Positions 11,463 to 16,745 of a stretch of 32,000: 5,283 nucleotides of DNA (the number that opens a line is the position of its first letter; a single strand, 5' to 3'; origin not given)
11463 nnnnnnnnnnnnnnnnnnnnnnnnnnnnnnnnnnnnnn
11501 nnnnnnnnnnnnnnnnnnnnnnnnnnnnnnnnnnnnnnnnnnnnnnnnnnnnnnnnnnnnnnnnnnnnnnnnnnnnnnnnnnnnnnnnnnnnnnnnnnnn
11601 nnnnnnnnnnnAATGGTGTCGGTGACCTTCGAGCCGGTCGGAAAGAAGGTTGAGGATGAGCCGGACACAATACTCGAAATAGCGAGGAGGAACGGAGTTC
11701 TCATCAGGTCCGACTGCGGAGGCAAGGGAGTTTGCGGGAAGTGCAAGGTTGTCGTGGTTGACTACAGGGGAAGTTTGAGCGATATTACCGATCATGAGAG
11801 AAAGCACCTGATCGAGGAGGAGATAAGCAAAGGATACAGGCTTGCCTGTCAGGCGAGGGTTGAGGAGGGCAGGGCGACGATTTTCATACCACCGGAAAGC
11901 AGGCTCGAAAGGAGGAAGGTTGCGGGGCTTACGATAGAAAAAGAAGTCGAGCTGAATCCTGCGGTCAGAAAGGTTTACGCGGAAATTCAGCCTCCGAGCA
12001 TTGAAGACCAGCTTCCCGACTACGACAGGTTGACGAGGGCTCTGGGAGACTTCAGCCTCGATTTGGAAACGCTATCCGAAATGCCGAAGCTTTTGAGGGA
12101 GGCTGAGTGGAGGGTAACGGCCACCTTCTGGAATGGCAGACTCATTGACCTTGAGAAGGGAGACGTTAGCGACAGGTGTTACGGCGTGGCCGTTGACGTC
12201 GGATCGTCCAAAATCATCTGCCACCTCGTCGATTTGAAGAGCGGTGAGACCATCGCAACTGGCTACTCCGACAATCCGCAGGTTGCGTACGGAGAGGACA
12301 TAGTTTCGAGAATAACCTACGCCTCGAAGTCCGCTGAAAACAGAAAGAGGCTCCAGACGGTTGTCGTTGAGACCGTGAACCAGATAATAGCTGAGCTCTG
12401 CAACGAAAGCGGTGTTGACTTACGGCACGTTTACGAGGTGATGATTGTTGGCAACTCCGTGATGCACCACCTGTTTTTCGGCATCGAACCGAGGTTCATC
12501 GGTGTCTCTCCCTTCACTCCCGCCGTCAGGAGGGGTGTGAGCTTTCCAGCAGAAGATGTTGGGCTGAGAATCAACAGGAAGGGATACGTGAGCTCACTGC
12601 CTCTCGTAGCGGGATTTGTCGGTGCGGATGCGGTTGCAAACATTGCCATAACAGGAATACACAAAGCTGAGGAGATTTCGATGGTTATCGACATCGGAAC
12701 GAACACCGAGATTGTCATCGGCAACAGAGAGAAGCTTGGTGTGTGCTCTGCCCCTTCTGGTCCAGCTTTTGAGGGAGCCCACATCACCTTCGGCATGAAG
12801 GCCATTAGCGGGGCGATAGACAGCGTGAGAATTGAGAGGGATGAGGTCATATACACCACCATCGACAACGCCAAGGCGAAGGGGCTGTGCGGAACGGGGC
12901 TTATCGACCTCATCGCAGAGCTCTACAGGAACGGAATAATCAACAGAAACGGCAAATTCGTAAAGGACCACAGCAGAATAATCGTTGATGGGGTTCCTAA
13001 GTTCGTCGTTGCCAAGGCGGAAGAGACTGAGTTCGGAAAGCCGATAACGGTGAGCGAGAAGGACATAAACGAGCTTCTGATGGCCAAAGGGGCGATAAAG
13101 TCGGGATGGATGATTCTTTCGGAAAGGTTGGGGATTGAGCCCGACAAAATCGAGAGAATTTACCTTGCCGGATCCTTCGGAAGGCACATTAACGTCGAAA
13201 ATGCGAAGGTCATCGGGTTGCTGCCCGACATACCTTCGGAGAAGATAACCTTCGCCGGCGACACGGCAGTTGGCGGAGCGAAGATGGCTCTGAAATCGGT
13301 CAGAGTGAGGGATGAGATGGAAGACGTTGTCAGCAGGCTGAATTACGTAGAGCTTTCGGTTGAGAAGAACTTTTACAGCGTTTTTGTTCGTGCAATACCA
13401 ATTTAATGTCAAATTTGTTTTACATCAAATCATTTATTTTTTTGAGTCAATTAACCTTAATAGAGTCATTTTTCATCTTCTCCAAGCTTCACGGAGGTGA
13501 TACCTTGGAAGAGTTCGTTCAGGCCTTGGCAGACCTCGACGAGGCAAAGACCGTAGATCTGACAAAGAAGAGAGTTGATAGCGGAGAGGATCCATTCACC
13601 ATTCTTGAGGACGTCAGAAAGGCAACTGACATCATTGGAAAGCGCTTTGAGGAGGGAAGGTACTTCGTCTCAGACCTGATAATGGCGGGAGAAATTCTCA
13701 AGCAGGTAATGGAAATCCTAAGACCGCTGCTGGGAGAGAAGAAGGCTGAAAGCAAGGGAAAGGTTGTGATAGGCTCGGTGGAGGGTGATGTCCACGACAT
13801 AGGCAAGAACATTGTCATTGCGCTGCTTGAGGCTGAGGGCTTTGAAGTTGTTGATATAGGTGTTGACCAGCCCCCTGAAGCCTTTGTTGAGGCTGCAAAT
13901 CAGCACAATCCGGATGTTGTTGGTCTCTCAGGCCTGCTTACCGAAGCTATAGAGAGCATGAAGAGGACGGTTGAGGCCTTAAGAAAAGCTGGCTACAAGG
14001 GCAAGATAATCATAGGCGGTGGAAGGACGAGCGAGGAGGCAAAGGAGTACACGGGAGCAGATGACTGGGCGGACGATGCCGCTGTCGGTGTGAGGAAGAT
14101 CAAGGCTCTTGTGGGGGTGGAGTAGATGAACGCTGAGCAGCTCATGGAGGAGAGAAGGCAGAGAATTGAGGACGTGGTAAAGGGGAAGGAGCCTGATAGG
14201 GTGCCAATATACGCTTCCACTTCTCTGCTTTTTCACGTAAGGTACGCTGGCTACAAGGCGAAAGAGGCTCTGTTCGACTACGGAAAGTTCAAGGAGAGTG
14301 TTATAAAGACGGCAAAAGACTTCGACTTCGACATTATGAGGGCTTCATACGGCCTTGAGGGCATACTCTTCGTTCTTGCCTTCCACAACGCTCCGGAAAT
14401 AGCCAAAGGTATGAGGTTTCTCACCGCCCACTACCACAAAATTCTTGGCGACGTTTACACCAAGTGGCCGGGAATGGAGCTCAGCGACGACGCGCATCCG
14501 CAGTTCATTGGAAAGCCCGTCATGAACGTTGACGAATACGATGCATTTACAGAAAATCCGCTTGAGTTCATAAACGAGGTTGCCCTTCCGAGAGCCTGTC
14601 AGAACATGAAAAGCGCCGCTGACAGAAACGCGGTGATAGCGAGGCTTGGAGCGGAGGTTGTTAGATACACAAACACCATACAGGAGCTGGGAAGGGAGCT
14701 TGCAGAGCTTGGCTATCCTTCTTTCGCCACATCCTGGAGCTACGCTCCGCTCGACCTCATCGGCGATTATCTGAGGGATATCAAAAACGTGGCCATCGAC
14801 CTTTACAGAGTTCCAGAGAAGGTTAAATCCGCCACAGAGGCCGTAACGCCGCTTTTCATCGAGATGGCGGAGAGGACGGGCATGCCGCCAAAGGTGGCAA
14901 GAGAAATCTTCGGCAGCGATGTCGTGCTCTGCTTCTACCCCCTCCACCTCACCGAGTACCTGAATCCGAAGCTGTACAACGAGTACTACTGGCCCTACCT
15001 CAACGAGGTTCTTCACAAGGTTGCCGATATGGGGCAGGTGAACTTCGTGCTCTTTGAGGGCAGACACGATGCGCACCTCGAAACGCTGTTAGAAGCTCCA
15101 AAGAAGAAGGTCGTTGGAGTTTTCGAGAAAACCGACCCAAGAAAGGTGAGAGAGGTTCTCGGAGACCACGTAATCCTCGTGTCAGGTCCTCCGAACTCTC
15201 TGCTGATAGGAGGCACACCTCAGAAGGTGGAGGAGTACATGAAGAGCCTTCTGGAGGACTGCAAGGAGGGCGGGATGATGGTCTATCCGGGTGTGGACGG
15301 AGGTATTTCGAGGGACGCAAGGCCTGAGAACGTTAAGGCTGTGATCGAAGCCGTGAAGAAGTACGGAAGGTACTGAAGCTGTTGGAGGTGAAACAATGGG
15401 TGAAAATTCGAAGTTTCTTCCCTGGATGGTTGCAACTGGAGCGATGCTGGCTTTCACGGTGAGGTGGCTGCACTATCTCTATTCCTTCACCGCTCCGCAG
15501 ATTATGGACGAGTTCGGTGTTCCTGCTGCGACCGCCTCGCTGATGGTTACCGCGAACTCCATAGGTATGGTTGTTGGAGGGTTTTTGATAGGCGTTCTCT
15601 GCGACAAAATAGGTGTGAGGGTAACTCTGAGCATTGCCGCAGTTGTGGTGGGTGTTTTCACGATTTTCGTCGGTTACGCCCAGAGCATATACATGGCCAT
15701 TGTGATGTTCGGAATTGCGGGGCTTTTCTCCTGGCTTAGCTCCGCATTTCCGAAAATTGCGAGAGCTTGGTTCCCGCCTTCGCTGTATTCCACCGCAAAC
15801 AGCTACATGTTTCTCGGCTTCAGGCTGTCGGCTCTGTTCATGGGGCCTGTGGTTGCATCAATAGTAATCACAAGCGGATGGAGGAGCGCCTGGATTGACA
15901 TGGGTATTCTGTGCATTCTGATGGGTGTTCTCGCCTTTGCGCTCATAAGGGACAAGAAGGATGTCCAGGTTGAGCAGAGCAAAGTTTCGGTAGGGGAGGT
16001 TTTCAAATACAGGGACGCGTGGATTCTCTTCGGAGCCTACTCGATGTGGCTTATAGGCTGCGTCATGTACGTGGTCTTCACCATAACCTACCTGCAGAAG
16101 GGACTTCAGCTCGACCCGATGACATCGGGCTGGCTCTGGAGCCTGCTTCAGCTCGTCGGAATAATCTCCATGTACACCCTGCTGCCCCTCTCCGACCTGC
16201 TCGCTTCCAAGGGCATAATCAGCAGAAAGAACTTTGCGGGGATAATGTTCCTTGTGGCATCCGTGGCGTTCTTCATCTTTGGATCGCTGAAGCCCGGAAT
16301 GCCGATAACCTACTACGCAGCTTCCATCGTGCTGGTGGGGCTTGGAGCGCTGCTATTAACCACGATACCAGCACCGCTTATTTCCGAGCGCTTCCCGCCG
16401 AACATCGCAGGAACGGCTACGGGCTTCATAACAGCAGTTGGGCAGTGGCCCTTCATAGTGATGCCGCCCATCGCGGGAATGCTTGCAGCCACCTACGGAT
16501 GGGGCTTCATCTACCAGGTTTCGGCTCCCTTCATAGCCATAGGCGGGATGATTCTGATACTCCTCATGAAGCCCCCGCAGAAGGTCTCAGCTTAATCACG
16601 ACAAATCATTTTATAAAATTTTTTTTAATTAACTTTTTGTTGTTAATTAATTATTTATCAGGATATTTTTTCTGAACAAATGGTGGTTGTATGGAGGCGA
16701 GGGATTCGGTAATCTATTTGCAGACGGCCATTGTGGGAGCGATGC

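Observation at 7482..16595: Corrinoid methyl-transfer supercluster: two front-end pairs sharing one MtrH-like methyltransferase and one reductive activase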

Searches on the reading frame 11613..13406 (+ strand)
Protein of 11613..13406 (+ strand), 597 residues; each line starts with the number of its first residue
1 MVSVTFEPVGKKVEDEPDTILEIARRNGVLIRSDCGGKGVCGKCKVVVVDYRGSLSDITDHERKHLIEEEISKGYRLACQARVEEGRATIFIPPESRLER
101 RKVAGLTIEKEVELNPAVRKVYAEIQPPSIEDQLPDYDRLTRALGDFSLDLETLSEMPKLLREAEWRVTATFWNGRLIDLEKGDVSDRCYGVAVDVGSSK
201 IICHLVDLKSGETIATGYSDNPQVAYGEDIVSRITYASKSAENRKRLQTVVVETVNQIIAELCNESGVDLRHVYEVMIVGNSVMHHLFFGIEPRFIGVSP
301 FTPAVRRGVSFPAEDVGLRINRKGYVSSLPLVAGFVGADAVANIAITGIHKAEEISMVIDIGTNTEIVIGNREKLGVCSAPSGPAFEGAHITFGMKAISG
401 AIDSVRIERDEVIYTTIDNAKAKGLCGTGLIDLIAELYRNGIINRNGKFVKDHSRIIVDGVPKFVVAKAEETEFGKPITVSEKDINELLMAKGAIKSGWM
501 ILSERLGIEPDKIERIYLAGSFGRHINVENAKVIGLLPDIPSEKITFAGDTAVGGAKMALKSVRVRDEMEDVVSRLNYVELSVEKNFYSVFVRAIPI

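Call 4: search_protein_families(library=pfam, proteins=[window:11613-13406:+])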
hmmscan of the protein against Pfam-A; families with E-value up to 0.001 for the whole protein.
window:11613-13406:+ (597 aa): 4 families
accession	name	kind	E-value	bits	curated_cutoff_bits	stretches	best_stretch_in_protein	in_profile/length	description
PF14574.11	RACo_C_ter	-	1.1e-83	280.7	27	1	354-595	1-247/261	C-terminal domain of RACo the ASKHA domain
PF17651.6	Raco_middle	-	8.2e-58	195.1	26.8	1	190-351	1-162/163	RACo middle region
PF17650.6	RACo_linker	-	7.3e-23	80.6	26.2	1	109-186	3-85/86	RACo linker region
PF00111.32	Fer2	-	1.2e-12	48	21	1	7-83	4-76/77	2Fe-2S iron-sulfur cluster binding domain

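Call 25: search_solved_structures(query=window:11613-13403:+, max_evalue=0.0001)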
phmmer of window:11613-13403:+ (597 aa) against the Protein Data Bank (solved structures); distinct sequences matched with E-value up to 0.0001: 5.
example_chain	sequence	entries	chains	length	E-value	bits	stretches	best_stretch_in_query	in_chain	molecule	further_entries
3zyy_X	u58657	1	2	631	5.1e-117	394.9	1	4-594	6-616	IRON-SULFUR CLUSTER BINDING PROTEIN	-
4c1n_K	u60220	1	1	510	4.7e-103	348.8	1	113-594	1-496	IRON-SULFUR CLUSTER BINDING PROTEIN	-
4c1n_I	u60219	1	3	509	1.6e-102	347.1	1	114-594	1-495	IRON-SULFUR CLUSTER BINDING PROTEIN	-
8a1t_F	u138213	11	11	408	9.3e-06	27.6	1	18-85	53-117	Na(+)-translocating NADH-quinone reductase subunit F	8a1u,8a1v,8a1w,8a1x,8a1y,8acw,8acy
7xk3_F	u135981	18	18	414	9.5e-06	27.6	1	18-85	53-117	Na(+)-translocating NADH-quinone reductase subunit F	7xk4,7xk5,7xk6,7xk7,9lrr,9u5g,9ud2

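Call 30: search_protein_families(library=ncbifam, proteins=[window:11613-13403:+], max_evalue=0.00001)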
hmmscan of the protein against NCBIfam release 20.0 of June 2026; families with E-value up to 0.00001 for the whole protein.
window:11613-13403:+ (597 aa): 5 families
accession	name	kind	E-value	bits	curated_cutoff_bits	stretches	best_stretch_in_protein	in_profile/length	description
NF040756.1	corr_regen_AcsV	exception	2.4e-144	482.1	800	1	4-594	2-620/632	corrinoid activation/regeneration protein AcsV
TIGR04270.1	Rama_corrin_act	subfamily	3.4e-43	147.8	500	1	190-592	1-411/534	methylamine methyltransferase corrinoid protein reductive activase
TIGR01941.1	nqrF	equivalog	7.3e-12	44.9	295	1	17-85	49-114/405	NADH:ubiquinone reductase (Na(+)-transporting) subunit F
TIGR02007.1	fdx_isc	equivalog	2.5e-07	30.8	132.1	1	6-93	11-100/110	ISC system 2Fe-2S type ferredoxin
NF040810.1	BenC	equivalog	6e-06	25.6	430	0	16-98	19-97/333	benzoate 1,2-dioxygenase electron transfer component BenC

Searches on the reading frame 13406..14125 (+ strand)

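Call 4: search_protein_families(library=pfam, proteins=[window:13406-14125:+])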
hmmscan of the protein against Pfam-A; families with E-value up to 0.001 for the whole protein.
window:13406-14125:+ (239 aa): 2 families
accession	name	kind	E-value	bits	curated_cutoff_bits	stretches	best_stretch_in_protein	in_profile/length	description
PF02310.24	B12-binding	-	1.5e-28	99.5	32.1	1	118-227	1-118/121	B12 binding domain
PF02607.22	B12-binding_2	-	7.6e-17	61.7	23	1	34-105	2-73/74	B12 binding domain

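Call 30: search_protein_families(library=ncbifam, proteins=[window:13505-14122:+], max_evalue=0.00001)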
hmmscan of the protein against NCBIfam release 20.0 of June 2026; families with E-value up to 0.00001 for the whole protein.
window:13505-14122:+ (206 aa): 13 families
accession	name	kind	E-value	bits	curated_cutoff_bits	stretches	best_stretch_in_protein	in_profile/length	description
NF047996.1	corrin_MtgC_2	exception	1.2e-42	145.8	370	1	12-203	16-210/212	glycine betaine-specific corrinoid protein MtgC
TIGR02370.1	pyl_corrinoid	subfamily_domain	3.9e-42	143.9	215.3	1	5-193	3-195/197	methyltransferase cognate corrinoid protein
NF047995.1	corrinoid_MtgC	exception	3.2e-41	141.2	310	1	2-198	6-208/215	glycine betaine-specific corrinoid protein MtgC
TIGR02082.1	metH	equivalog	1.2e-37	129.1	1010.85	1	39-179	686-828/1182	methionine synthase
NF041607.1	dimeth_corrin_MtbC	equivalog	3.1e-37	128.1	350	1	17-202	14-202/203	dimethylamine corrinoid protein MtbC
NF007024.0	PRK09490.1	equivalog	9.4e-34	116.4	1497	1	30-178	691-845/1234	methionine synthase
NF040669.1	MtaC2_Meth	equivalog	3.3e-33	115.2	450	1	11-178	53-221/267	methanol--corrinoid protein MtaC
NF040655.1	MtaC_Meth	equivalog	2.1e-31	108.9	420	1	3-180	38-215/253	methanol--corrinoid protein MtaC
NF002612.0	PRK02261.1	equivalog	2.6e-13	49.7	110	1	84-173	3-92/148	methylaspartate mutase subunit S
TIGR01501.1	MthylAspMutase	equivalog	1.9e-10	40.6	135.8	1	86-174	3-91/134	methylaspartate mutase subunit S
TIGR00640.1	acid_CoA_mut_C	subfamily_domain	2.5e-09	37.2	57.45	1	84-178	2-96/132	methylmalonyl-CoA mutase C-terminal domain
NF052513.1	TransRegCarH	equivalog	1.4e-07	31.1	400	1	10-185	95-261/274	HTH-type transcriptional repressor CarH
NF006944.0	PRK09426.1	equivalog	3.1e-07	28.7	876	1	19-178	523-683/721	methylmalonyl-CoA mutase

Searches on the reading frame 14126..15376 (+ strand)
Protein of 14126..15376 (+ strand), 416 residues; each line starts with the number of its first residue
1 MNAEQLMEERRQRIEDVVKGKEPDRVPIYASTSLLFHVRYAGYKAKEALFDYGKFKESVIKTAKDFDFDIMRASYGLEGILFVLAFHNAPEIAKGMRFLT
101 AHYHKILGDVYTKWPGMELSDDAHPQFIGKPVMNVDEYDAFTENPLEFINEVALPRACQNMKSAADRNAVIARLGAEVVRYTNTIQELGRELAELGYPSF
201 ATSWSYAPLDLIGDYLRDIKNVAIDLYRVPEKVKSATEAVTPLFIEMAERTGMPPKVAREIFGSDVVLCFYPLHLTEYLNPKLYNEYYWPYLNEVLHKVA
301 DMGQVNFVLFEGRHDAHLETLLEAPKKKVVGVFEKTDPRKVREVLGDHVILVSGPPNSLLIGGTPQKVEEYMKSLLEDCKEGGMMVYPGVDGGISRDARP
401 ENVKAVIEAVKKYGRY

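Call 4: search_protein_families(library=pfam, proteins=[window:14126-15376:+])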
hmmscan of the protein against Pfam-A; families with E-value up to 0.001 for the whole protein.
window:14126-15376:+ (416 aa): 1 family
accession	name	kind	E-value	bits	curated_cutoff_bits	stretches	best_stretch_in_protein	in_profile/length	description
PF01208.23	URO-D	-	1.7e-17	63.9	23.9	1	207-413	145-346/346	Uroporphyrinogen decarboxylase (URO-D)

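Call 30: search_protein_families(library=ncbifam, proteins=[window:14126-15373:+], max_evalue=0.00001)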
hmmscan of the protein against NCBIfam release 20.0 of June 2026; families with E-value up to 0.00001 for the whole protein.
window:14126-15373:+ (416 aa): 3 families
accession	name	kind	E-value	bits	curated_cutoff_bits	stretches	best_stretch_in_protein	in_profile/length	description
NF004889.0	PRK06252.1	subfamily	3.8e-12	45.9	244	1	215-414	154-337/340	methylcobalamin:coenzyme M methyltransferase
TIGR01463.1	mtaA_cmuA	subfamily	3.5e-08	33.1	235.4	1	262-413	192-338/340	MtaA/CmuA family methyltransferase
TIGR01464.1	hemE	equivalog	3.5e-08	32.8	302.95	1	276-412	204-338/338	uroporphyrinogen decarboxylase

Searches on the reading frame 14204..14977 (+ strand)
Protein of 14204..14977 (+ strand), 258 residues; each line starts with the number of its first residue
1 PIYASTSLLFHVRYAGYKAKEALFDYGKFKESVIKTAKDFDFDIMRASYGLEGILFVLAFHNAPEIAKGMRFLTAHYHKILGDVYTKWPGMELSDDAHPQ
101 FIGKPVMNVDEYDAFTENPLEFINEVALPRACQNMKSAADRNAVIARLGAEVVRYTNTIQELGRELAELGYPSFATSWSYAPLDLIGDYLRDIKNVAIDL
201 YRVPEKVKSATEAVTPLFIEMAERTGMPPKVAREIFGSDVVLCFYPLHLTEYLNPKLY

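Call 35: find_homologous_proteins(query=window:14204-14977:+, max_evalue=1e-20)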
Query window:14204-14977:+ (258 aa): 48 proteins with E <= 1e-20 among 1638 candidates.
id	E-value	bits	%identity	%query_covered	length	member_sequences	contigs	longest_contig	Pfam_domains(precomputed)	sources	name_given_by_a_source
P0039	3.9e-170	582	100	100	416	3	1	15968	PF01208.24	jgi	jgi:uroporphyrinogen-III decarboxylase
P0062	3.1e-100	353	59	100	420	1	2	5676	PF01208.24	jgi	-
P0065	8.2e-99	348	59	100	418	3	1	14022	PF01208.24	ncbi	ncbi:MAG: uroporphyrinogen decarboxylase family protein [Archaeoglobaceae archaeon]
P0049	5.6e-90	319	54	100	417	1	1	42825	PF01208.24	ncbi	ncbi:MAG: uroporphyrinogen decarboxylase family protein [Archaeoglobaceae archaeon]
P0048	1.0e-89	319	54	100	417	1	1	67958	PF01208.24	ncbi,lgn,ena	-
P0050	1.0e-89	319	54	100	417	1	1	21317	PF01208.24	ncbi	ncbi:uroporphyrinogen decarboxylase family protein [Archaeoglobus sp.]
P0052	1.0e-89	319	54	100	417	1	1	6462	PF01208.24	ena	-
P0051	1.1e-89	319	54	100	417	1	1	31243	PF01208.24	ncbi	-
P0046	2.8e-89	317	54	100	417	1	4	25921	PF01208.24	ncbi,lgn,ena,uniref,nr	ncbi:MAG: hypothetical protein H0Z19_08380 [Archaeoglobus sp.]|uniref:uroporphyrinogen decarboxylase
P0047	3.8e-89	317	54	100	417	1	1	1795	PF01208.24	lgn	-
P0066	1.1e-83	299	52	100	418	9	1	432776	PF01208.24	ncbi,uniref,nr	ncbi:uroporphyrinogen decarboxylase family protein [Methanolacinia paynteri]|uniref:uroporphyrinogen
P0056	1.3e-83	299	50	100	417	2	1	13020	PF01208.24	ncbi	ncbi:MAG: uroporphyrinogen decarboxylase family protein [Archaeoglobaceae archaeon]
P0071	6.7e-83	296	51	97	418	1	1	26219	PF01208.24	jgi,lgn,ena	-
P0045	1.7e-82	295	50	100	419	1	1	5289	PF01208.24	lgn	-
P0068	2.9e-82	294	51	100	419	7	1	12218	PF01208.24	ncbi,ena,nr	ncbi:MAG: uroporphyrinogen decarboxylase family protein [Methanomicrobium sp.]|nr:uroporphyrinogen d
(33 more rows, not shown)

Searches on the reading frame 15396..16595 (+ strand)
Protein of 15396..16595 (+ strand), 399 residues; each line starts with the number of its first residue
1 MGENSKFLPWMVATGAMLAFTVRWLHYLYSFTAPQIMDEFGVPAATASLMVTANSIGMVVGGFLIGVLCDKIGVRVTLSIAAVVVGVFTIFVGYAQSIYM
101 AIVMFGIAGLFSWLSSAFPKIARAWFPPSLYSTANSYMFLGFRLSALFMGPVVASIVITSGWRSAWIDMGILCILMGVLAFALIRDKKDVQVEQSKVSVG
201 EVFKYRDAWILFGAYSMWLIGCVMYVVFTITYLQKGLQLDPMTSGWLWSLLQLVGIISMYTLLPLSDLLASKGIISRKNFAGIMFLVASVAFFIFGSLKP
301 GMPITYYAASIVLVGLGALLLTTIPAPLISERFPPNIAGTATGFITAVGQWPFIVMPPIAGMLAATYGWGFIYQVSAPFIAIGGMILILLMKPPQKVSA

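Call 4: search_protein_families(library=pfam, proteins=[window:15396-16595:+])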
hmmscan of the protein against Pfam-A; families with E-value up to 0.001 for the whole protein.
window:15396-16595:+ (399 aa): 1 family
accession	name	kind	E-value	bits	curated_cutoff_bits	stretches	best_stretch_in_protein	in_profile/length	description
PF07690.21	MFS_1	-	1.6e-48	165.8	33.4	2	16-353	5-343/347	Major Facilitator Superfamily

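Call 30: search_protein_families(library=ncbifam, proteins=[window:15396-16592:+], max_evalue=0.00001)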
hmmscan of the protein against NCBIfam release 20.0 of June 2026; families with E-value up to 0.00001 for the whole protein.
window:15396-16592:+ (399 aa): 10 families
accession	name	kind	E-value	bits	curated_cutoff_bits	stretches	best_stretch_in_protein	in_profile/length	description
TIGR00893.1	2A0114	subfamily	5.7e-103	344.9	395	1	18-391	1-399/399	D-galactonate transporter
TIGR00881.1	2A0104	subfamily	5.3e-15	55.3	407.75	1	29-188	14-175/379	phosphoglycerate transporter protein PgtP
TIGR00895.1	2A0115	subfamily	1.8e-14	53.5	418.55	1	28-195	35-203/398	aromatic acid/H+ symport family MFS transporter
NF049980.1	SfMCT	equivalog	4e-12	45.5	320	1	10-368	2-366/378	L-lactate MFS transporter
TIGR00890.1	2A0111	subfamily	9.7e-11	41.2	374.85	1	9-240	2-236/377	oxalate/formate antiport family MFS transporter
NF053517.1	HbztTptrPcaK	equivalog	5.3e-10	38.8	770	1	29-183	38-193/437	4-hydroxybenzoate transporter PcaK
NF008586.0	PRK11551.1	equivalog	3.1e-09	36.3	410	1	32-396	37-401/406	3-(3-hydroxy-phenyl)propionate transporter MhpT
NF003024.0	PRK03893.1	subfamily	2e-08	33.5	604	1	28-194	39-205/497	sialate:H+ symport family MFS transporter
NF053813.1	MFS_TcaB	equivalog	8.1e-08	31.4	475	1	14-204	11-200/396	putative multidrug effflux MFS transporter TcaB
TIGR00898.1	2A0119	subfamily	2.2e-07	30.1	550.75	1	25-113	103-194/506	cation transport protein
